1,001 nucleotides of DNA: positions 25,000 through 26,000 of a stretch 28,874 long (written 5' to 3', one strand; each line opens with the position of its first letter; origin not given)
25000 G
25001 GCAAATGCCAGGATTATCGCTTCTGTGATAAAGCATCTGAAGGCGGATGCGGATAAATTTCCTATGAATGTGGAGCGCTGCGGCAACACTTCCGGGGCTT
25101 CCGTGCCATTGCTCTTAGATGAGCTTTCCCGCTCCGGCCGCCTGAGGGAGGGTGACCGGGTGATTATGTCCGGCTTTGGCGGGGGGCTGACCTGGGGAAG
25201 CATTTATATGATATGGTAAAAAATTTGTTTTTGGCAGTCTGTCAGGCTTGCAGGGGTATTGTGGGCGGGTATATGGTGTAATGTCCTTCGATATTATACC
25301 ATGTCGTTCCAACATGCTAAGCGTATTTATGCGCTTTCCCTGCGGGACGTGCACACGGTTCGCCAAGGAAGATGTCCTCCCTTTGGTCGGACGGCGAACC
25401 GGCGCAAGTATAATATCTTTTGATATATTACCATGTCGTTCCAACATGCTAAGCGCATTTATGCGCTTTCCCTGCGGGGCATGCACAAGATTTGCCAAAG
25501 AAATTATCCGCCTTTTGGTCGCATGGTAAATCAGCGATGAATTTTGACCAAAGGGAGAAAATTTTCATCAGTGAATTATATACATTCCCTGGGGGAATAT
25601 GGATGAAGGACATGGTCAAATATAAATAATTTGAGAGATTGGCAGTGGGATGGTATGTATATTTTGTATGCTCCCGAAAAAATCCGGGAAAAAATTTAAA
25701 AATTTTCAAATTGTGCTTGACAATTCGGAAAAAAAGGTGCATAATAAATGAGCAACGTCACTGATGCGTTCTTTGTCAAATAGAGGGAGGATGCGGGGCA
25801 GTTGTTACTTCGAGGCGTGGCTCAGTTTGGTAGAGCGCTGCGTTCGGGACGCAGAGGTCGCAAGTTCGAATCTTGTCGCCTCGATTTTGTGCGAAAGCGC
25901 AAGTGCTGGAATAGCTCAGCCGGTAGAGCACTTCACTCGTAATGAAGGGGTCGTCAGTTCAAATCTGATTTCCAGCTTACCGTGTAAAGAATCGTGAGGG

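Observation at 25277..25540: Two-copy 132-bp tandem repeat upstream of tRNA-Pro/Thr with coding-like divergence and a CxxC-containing repeat peptide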

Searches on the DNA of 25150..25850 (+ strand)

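Call 8: search_rna_families(source=window, start=25150, end=25850, threshold=evalue, max_evalue=10, show_alignments=3)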
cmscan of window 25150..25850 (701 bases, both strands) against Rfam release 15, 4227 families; matches with E-value up to 10: 4.
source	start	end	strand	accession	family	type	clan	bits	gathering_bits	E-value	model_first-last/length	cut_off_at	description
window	25811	25850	+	RF00005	tRNA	Gene; tRNA;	CL00001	17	29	1.4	1-38/71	3'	tRNA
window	25513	25707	-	RF01252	snR5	Gene; snRNA; snoRNA; HACA-box;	CL00038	13.9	45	9.4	1-196/196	no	Small nucleolar RNA snR5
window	25321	25374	+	RF01142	sR19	Gene; snRNA; snoRNA; CD-box;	-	12.5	45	2.3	1-63/63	no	Small nucleolar RNA sR19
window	25534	25611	-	RF02181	ST7-AS2_1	Gene; lncRNA;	-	12.4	80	9.1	1-72/72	no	ST7 antisense RNA 2 conserved region 1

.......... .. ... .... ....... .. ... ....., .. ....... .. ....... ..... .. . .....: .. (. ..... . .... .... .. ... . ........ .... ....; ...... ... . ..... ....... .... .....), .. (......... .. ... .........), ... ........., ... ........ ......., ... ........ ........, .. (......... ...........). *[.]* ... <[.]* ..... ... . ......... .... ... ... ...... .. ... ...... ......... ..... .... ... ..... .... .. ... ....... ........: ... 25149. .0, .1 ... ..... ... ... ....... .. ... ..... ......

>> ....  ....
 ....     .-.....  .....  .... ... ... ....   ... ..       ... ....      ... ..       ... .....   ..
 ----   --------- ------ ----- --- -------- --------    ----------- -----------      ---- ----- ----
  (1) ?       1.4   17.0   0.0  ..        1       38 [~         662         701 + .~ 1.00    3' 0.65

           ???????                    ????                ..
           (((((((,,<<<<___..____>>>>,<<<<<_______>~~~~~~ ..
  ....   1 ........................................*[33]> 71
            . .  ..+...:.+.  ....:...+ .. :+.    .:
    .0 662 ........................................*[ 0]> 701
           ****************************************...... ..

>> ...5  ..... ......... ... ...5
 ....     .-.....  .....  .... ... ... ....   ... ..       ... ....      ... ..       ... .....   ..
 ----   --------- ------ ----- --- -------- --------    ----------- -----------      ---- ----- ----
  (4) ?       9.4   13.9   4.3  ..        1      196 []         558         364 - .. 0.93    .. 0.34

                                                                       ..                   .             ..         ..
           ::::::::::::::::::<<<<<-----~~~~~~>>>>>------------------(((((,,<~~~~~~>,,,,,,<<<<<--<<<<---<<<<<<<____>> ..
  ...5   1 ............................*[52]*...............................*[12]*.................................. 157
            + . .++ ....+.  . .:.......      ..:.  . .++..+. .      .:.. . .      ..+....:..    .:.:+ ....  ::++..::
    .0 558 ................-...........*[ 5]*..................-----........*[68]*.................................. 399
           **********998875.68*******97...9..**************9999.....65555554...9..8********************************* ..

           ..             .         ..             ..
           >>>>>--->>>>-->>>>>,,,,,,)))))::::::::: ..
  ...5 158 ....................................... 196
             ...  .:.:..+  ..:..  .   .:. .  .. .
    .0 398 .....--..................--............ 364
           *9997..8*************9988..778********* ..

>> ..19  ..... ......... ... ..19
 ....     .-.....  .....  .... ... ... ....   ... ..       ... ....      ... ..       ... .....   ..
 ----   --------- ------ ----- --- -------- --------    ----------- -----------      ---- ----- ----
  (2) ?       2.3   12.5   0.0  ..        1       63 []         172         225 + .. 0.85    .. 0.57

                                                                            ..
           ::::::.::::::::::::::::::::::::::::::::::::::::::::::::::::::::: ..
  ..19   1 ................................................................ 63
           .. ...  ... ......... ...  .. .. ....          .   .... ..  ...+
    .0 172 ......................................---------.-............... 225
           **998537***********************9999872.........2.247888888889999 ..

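Call 76: build_rna_model(alignment_id=A2, structure=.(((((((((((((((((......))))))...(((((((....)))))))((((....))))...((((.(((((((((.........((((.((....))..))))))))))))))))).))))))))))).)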
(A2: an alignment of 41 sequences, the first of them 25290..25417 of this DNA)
Model R1 built from alignment A2 (41 sequences, 134 columns); structure: as given.
model positions 109; base pairs 39; branch points 2; effective number of sequences 1.6; information 0.59 bits per position. Calibrated on 0.2 Mb of random sequence (short: E-values are rough).
structure used (alignment columns):
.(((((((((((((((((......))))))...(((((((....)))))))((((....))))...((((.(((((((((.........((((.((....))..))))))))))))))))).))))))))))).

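Call 77: search_with_rna_model(model_id=R1, source=window, filters=off, max_evalue=10, show_alignments=3)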
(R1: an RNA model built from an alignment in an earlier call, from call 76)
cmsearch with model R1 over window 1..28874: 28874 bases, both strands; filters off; matches with E-value up to 10: 16.
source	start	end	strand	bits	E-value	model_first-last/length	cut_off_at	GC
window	25290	25417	+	103.9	2e-24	1-109/109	no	0.52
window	25422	25548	+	61.3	1.4e-13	1-109/109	no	0.44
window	25522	25624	-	27.1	7.6e-05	1-109/109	no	0.36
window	25290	25417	-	15.9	0.053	1-109/109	no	0.52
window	4831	4910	+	12.5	0.4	1-109/109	no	0.6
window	13640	13665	-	10.8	1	1-109/109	no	0.62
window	13640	13665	+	10.6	1.2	1-109/109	no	0.62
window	22344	22405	+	9.9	1.8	1-109/109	no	0.29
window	22344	22405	-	9.5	2.2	1-109/109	no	0.29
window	18114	18220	-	9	3.1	1-109/109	no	0.53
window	21146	21265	+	8.7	3.6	1-109/109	no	0.32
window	803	820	-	7.7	6.6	1-109/109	no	0.17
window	10163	10206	+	7.5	7.2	1-109/109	no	0.52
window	16929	17017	+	7.5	7.3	1-109/109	no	0.58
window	19851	19876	+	7.4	7.9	1-109/109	no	0.62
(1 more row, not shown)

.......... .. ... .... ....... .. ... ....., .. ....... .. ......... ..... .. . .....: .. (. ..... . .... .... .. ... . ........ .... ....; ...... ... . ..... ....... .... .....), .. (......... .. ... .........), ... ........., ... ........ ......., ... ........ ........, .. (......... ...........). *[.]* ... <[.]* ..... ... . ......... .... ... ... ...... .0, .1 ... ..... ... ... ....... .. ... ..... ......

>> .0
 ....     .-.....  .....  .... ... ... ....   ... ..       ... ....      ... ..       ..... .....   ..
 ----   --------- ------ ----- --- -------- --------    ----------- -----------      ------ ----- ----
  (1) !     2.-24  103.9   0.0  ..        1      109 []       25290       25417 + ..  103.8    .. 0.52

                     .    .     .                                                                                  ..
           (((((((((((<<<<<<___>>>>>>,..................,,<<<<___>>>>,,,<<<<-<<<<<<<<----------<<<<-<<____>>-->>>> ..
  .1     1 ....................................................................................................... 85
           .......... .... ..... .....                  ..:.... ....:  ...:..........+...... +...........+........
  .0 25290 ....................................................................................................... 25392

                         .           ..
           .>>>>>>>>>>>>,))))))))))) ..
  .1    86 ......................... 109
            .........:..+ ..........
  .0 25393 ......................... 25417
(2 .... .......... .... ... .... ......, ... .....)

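Call 78: search_with_rna_model(model_id=R1, sources=[L013, L015, L017, L019, L002], filters=off, max_evalue=1)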
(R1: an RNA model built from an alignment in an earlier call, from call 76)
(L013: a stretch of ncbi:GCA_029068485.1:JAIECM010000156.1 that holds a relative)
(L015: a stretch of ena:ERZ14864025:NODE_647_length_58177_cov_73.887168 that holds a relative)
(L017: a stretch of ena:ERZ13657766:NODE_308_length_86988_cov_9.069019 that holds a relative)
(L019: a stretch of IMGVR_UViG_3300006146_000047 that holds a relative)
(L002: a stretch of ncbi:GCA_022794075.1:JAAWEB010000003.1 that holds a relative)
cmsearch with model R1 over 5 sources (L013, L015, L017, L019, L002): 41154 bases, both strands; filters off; matches with E-value up to 1: 18.
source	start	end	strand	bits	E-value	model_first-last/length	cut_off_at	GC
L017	2999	3106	+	106.3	7.1e-25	1-109/109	no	0.49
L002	5037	5164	+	100.1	2.6e-23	1-109/109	no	0.51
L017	2886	2994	+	95.4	4.2e-22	1-109/109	no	0.4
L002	5169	5295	+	61.3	2e-13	1-109/109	no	0.44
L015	281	419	-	31.2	9.8e-06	1-109/109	no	0.4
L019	12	66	+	27.4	8.9e-05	42-97/109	no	0.64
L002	5269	5371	-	27.1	0.00011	1-109/109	no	0.36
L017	2999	3106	-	19.3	0.01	1-109/109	no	0.49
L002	5037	5164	-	17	0.04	1-109/109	no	0.51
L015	266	291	+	15.9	0.077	1-109/109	no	0.27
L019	68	93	-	15.9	0.078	1-109/109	no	0.35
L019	68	93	+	15.5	0.095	1-109/109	no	0.35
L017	2886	2994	-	15.5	0.097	1-109/109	no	0.4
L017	4811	4904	+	15.2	0.12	1-109/109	no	0.57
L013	4473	4509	-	14.3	0.19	1-109/109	no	0.54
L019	6063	6120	+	14.2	0.21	1-109/109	no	0.36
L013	4473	4509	+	13.8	0.26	1-109/109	no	0.54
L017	2411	2475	+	12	0.77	1-109/109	no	0.48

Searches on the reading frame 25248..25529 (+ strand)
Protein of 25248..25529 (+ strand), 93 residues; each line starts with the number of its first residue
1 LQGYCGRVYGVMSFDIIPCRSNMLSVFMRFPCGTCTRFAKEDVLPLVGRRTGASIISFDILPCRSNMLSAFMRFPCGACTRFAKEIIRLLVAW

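Call 10: search_protein_families(library=pfam, proteins=[window:25248-25529:+], max_evalue=0.01)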
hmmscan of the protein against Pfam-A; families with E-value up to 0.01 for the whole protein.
window:25248-25529:+ (93 aa): 1 family
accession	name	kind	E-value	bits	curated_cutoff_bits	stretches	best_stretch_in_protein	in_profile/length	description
PF04805.17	Pox_E10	-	0.0017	18.6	27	0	16-42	2-28/70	E10-like protein conserved region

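Call 61: find_homologous_proteins(query=window:25248-25526:+, max_evalue=0.001)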
Query window:25248-25526:+ (93 aa): 1 proteins with E <= 0.001 among 10 candidates.
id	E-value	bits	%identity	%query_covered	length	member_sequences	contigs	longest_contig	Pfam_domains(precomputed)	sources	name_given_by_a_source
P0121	2.4e-39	151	99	76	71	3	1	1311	-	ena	-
